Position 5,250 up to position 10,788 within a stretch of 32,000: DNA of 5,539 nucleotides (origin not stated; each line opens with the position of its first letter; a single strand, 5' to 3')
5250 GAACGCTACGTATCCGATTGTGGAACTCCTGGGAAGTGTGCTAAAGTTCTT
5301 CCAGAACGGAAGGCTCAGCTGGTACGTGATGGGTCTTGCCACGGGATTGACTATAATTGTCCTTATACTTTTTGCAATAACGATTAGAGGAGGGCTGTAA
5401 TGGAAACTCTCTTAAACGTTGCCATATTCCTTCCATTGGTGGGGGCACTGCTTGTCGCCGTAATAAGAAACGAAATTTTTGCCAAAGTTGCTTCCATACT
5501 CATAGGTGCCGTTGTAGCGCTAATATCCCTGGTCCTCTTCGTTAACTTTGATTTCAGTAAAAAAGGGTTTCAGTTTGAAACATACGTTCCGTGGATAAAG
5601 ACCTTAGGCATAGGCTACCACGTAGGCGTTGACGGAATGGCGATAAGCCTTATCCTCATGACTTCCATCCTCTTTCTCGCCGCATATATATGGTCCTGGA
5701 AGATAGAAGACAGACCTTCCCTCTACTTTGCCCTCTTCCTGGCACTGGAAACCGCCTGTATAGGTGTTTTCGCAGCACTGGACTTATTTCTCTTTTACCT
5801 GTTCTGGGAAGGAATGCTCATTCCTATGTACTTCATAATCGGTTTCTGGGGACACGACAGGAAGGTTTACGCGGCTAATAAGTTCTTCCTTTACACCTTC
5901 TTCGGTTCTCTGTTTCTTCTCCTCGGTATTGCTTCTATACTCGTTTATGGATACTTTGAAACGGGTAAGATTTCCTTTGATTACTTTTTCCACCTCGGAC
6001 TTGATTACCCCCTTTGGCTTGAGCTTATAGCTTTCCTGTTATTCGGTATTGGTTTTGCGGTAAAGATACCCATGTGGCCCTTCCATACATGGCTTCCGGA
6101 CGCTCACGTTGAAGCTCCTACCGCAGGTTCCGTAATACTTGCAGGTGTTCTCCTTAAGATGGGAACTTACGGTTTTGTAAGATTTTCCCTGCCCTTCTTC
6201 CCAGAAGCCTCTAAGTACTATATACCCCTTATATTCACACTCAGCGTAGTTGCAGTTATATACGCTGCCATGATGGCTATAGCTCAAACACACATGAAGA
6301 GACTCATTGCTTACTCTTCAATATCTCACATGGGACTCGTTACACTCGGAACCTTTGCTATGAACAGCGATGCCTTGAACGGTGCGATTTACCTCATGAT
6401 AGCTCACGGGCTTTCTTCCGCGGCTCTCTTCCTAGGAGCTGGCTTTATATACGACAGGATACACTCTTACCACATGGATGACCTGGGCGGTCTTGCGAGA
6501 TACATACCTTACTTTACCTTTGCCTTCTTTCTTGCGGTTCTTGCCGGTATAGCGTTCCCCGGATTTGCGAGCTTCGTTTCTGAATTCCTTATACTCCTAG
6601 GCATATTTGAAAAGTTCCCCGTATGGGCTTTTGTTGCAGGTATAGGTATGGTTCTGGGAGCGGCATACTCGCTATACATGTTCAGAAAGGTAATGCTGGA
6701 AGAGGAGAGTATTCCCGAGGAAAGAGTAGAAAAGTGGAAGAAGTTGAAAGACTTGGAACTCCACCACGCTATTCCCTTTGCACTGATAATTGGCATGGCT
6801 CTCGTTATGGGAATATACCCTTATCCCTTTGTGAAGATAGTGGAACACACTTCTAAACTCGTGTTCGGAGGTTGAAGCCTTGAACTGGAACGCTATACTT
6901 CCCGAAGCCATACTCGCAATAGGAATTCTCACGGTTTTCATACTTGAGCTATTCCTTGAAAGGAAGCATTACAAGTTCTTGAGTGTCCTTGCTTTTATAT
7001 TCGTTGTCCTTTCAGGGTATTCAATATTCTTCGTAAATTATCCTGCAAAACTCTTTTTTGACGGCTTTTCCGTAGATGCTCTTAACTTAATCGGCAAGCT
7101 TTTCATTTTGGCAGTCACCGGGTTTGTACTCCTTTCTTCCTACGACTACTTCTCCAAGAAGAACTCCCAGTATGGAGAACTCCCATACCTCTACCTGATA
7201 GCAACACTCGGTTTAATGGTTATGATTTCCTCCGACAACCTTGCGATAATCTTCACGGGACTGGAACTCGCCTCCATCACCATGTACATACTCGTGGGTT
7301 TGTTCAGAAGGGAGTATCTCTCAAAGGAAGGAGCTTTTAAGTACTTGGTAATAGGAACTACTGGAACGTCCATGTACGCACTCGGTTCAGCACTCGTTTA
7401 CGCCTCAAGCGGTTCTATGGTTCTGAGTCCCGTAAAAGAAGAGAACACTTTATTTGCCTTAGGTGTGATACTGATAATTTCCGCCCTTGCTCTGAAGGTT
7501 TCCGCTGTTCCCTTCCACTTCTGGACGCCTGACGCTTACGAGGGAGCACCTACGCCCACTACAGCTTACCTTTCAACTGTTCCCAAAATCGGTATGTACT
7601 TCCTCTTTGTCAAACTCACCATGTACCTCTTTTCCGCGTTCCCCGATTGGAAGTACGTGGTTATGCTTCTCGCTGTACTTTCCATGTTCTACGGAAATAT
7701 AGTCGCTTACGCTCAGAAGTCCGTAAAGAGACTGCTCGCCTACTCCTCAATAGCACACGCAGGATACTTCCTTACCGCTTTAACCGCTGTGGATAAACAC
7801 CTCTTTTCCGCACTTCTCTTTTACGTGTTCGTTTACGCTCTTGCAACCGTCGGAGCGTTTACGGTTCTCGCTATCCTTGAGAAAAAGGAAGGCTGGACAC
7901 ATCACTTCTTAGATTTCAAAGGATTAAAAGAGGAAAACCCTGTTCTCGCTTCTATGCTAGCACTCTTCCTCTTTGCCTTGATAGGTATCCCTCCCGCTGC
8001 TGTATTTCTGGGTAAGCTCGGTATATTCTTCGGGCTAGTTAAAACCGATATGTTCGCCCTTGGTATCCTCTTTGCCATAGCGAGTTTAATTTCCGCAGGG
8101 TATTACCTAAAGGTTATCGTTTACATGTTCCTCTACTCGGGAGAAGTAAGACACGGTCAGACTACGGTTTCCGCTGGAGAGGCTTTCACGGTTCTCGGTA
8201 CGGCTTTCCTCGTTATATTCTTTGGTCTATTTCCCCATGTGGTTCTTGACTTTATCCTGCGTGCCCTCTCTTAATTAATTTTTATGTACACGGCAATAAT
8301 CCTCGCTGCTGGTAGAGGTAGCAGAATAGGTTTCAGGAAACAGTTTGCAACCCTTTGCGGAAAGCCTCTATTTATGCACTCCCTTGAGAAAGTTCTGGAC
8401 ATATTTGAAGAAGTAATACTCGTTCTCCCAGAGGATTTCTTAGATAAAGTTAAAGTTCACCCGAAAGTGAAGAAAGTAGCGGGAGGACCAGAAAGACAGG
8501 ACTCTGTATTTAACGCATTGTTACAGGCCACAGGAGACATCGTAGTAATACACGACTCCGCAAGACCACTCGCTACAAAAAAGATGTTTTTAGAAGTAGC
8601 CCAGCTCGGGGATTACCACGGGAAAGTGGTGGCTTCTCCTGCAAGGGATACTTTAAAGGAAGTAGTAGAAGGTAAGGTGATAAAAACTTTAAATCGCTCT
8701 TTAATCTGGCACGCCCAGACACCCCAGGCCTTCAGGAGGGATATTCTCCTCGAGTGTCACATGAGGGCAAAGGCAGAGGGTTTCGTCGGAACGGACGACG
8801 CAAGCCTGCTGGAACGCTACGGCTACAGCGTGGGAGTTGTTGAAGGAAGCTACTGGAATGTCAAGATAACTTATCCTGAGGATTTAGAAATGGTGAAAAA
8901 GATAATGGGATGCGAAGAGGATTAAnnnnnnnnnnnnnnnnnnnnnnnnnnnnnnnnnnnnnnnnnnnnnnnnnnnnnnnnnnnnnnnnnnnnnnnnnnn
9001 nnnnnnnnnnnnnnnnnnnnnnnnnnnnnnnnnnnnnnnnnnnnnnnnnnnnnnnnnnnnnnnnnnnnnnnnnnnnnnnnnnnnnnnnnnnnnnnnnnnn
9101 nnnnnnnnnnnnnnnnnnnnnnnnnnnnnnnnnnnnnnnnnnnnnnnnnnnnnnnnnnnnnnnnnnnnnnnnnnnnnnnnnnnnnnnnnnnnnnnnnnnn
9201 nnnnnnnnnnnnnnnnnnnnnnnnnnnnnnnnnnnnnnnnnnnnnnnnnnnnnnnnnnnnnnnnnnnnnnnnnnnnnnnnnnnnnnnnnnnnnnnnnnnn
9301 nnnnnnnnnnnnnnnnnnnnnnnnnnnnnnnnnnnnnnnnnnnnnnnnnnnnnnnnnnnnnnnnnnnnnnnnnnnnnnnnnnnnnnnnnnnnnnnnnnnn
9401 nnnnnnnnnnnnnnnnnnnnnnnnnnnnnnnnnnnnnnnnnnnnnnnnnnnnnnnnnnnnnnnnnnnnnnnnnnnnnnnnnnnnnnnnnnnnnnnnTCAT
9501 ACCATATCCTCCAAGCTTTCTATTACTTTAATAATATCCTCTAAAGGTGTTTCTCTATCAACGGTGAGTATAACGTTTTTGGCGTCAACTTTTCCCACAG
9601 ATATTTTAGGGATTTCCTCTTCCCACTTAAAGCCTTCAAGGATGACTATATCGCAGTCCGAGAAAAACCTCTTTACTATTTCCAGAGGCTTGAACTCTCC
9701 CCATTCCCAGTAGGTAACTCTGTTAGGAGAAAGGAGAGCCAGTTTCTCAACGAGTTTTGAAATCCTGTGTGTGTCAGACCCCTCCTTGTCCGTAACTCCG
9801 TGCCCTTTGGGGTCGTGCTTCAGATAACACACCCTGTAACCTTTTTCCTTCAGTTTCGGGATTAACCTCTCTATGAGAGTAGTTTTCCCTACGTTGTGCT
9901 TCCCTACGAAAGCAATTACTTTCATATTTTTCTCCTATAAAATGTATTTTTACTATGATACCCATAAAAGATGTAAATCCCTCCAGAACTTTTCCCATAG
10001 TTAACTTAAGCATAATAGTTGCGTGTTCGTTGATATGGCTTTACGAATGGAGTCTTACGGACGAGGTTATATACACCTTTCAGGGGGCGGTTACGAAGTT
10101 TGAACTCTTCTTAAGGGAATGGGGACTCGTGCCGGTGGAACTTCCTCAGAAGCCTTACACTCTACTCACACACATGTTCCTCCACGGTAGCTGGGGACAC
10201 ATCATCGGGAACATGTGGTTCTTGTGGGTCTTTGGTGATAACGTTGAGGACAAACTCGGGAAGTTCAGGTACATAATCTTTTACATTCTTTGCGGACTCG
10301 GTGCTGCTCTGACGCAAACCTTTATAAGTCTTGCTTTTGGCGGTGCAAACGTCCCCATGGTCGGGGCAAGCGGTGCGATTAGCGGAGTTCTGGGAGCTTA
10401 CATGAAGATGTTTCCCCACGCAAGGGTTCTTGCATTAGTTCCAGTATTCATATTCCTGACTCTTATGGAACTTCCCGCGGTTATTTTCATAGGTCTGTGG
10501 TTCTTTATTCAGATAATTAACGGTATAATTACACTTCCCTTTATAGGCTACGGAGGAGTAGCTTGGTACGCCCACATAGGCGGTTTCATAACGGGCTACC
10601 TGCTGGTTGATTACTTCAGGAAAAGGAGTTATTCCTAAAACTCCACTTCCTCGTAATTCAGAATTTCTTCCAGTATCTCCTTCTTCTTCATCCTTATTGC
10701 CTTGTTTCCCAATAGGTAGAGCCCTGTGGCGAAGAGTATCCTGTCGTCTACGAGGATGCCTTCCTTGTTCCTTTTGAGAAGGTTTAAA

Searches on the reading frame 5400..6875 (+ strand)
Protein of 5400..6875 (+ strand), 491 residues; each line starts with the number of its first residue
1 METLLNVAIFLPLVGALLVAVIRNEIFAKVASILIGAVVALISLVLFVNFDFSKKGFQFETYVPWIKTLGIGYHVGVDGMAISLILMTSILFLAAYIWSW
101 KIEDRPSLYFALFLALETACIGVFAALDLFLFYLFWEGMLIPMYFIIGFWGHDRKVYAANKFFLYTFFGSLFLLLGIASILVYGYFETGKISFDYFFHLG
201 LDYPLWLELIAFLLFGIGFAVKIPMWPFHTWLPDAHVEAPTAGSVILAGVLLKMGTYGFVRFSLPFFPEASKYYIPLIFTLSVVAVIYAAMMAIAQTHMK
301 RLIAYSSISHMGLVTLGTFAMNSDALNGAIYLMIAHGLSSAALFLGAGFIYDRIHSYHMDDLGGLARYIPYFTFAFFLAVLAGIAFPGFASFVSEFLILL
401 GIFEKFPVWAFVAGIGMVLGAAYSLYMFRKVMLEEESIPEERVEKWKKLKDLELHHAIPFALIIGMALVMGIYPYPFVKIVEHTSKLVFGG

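Call 100: search_protein_families(library=pfam, proteins=[window:5400-6875:+], max_evalue=0.00001)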
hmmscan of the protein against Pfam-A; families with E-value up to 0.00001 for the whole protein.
window:5400-6875:+ (491 aa): 1 family
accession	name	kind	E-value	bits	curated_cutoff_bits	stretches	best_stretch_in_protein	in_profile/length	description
PF00361.26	Proton_antipo_M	-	5.8e-79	265.8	21.5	1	126-417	1-291/294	NADH:quinone oxidoreductase/Mrp antiporter, TM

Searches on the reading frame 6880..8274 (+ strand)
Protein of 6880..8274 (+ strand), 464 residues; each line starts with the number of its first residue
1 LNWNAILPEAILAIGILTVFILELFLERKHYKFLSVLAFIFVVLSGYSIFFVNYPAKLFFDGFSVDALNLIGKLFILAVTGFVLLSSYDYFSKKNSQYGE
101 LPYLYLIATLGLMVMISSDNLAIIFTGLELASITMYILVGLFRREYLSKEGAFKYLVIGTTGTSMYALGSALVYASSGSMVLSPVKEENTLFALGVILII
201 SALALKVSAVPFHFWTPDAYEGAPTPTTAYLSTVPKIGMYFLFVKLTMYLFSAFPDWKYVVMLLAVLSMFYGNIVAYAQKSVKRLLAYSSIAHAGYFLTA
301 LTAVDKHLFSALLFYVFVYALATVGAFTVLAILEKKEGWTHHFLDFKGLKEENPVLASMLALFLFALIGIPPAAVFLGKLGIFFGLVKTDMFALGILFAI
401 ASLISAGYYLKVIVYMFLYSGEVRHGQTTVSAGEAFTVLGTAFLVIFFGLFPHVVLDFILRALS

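Call 100: search_protein_families(library=pfam, proteins=[window:6880-8274:+], max_evalue=0.00001)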
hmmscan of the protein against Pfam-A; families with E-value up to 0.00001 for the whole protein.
window:6880-8274:+ (464 aa): 1 family
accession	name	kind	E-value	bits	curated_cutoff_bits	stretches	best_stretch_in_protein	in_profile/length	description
PF00361.26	Proton_antipo_M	-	2.7e-61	207.8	21.5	1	118-405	1-294/294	NADH:quinone oxidoreductase/Mrp antiporter, TM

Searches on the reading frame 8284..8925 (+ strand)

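Call 100: search_protein_families(library=pfam, proteins=[window:8284-8925:+], max_evalue=0.00001)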
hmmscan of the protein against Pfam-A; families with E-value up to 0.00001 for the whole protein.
window:8284-8925:+ (213 aa): 2 families
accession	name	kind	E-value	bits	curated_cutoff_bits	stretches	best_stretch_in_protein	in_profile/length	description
PF01128.25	IspD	-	8.6e-54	183.1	27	1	4-208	3-219/221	2-C-methyl-D-erythritol 4-phosphate cytidylyltransferase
PF12804.13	NTP_transf_3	-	1.3e-10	42.2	27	1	4-55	1-53/160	MobA-like NTP transferase domain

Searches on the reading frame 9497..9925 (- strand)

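Call 100: search_protein_families(library=pfam, proteins=[window:9497-9925:-], max_evalue=0.00001)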
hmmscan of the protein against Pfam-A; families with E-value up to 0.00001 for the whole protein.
window:9497-9925:- (142 aa): 1 family
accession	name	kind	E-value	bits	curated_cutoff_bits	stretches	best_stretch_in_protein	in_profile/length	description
PF03205.20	MobB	-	2.5e-23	82.8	26.6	1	3-120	1-119/133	Molybdopterin guanine dinucleotide synthesis protein B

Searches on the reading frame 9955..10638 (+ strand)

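Call 101: search_protein_families(library=pfam, proteins=[window:9955-10638:+], max_evalue=0.00001)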
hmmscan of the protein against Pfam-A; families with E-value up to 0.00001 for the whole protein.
window:9955-10638:+ (227 aa): 1 family
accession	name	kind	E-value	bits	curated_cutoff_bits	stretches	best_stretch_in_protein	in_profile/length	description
PF01694.28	Rhomboid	-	4.6e-37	127.8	22.6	1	65-222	2-141/143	Rhomboid domain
